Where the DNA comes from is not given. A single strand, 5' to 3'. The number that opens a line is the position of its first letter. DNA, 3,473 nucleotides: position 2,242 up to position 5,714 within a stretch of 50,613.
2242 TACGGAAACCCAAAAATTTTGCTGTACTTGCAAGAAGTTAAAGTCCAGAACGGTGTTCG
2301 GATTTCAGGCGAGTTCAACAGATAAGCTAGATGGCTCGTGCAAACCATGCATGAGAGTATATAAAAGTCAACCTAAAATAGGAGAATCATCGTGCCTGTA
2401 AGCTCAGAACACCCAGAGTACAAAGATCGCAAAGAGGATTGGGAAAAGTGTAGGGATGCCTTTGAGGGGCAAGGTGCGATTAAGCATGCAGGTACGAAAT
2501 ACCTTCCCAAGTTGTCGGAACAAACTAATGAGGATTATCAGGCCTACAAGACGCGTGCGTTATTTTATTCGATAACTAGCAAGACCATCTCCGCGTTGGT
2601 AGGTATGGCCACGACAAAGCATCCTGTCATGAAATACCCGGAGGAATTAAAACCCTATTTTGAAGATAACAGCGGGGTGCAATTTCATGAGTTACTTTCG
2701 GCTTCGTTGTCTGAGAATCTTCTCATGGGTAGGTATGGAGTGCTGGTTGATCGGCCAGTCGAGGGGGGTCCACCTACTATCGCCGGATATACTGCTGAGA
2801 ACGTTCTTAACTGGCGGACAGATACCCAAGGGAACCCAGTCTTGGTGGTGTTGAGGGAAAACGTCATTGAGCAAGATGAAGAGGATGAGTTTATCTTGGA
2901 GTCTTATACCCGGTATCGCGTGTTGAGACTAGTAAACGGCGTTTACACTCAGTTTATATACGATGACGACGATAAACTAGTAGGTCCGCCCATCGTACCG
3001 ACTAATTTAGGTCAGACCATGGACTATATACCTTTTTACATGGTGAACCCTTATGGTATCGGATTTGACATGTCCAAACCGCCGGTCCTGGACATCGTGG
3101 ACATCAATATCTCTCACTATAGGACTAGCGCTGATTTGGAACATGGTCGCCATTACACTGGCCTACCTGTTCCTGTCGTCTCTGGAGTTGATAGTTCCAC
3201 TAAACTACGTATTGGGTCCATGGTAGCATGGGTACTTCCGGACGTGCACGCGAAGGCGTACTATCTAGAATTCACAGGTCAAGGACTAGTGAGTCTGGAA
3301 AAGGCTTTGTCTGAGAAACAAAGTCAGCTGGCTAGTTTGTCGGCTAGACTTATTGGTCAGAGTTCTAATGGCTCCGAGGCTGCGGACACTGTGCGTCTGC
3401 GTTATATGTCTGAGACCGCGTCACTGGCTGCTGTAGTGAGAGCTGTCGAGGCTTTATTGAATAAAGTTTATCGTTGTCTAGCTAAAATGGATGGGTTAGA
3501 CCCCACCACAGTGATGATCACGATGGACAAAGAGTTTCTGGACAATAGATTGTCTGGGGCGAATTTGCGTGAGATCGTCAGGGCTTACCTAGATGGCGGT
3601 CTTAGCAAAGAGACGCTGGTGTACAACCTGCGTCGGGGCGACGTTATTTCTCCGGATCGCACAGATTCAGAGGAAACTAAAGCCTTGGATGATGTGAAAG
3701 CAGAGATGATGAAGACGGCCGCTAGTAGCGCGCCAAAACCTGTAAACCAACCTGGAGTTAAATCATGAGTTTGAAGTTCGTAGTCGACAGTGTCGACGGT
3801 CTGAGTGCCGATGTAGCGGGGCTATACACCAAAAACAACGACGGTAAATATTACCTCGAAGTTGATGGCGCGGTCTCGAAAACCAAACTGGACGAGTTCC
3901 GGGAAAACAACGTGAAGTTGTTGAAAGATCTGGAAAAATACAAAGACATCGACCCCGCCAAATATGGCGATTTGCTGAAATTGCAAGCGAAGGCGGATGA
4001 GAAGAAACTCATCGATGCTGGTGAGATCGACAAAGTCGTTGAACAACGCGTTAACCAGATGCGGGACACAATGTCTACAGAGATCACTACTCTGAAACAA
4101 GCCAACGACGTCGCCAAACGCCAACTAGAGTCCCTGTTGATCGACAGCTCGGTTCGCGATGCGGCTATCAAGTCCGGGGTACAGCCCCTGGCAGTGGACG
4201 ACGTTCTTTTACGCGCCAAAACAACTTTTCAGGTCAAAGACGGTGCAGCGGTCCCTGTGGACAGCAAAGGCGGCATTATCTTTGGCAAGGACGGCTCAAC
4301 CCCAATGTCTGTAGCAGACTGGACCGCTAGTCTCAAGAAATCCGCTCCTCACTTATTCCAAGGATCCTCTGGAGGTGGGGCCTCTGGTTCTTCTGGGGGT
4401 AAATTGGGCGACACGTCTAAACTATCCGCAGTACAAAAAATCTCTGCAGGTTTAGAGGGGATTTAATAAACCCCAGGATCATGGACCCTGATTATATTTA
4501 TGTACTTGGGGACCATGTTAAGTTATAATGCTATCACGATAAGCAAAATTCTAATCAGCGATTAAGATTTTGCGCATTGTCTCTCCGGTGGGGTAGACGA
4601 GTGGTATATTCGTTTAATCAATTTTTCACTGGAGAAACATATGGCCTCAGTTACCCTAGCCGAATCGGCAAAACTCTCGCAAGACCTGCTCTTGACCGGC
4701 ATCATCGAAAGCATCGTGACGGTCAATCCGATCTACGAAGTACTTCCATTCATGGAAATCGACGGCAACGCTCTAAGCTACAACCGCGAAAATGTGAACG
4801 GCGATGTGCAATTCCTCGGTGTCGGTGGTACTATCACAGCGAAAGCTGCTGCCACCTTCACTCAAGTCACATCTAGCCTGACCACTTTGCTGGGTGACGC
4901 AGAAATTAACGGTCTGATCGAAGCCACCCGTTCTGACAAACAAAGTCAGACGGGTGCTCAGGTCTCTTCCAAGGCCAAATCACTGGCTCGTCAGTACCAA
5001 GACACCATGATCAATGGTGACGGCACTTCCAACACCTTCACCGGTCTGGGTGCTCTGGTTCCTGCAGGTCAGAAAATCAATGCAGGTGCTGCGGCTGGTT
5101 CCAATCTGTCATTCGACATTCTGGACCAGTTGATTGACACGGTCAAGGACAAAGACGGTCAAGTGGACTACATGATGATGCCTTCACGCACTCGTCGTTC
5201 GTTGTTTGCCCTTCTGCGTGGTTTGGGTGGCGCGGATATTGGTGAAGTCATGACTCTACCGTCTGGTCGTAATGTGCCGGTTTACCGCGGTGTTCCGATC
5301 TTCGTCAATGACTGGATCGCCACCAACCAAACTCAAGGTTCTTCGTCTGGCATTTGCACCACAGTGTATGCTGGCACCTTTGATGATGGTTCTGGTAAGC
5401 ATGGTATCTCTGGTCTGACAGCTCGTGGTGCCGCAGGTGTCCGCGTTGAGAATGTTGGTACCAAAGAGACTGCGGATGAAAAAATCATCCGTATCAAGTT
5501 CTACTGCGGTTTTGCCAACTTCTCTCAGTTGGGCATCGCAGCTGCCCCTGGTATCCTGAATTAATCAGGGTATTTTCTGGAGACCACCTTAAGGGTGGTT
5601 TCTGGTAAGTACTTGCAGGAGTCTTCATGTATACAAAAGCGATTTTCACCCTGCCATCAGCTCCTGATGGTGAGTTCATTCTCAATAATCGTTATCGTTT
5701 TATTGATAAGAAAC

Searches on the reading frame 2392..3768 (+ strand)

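Call 32: search_protein_families(library=phrogs, proteins=[window:2392-3768:+], max_evalue=0.00001)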
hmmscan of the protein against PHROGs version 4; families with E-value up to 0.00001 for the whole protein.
window:2392-3768:+ (458 aa): 2 families
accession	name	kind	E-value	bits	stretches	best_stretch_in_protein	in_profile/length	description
phrog_145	-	head and packaging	1.1e-114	385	1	1-445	8-475/493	portal protein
phrog_2417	-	unknown function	1.9e-28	100.6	1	3-187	6-197/242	-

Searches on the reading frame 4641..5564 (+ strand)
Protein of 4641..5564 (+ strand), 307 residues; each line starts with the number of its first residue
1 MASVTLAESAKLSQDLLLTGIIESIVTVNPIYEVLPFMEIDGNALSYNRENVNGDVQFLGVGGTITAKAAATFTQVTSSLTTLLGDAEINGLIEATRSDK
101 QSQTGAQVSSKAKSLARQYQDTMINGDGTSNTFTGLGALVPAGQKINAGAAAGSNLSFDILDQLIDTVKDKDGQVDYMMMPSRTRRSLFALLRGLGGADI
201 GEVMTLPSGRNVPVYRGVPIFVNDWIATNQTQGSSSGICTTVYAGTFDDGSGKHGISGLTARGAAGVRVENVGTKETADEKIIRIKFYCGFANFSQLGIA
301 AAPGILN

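Call 32: search_protein_families(library=phrogs, proteins=[window:4641-5564:+], max_evalue=0.00001)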
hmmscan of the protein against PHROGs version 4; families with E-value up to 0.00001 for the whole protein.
window:4641-5564:+ (307 aa): 2 families
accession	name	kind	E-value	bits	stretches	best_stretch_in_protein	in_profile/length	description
phrog_212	-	head and packaging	2.2e-70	238.5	1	1-305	3-293/301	major head protein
phrog_31318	-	unknown function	3.5e-26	92.7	1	157-307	2-146/147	-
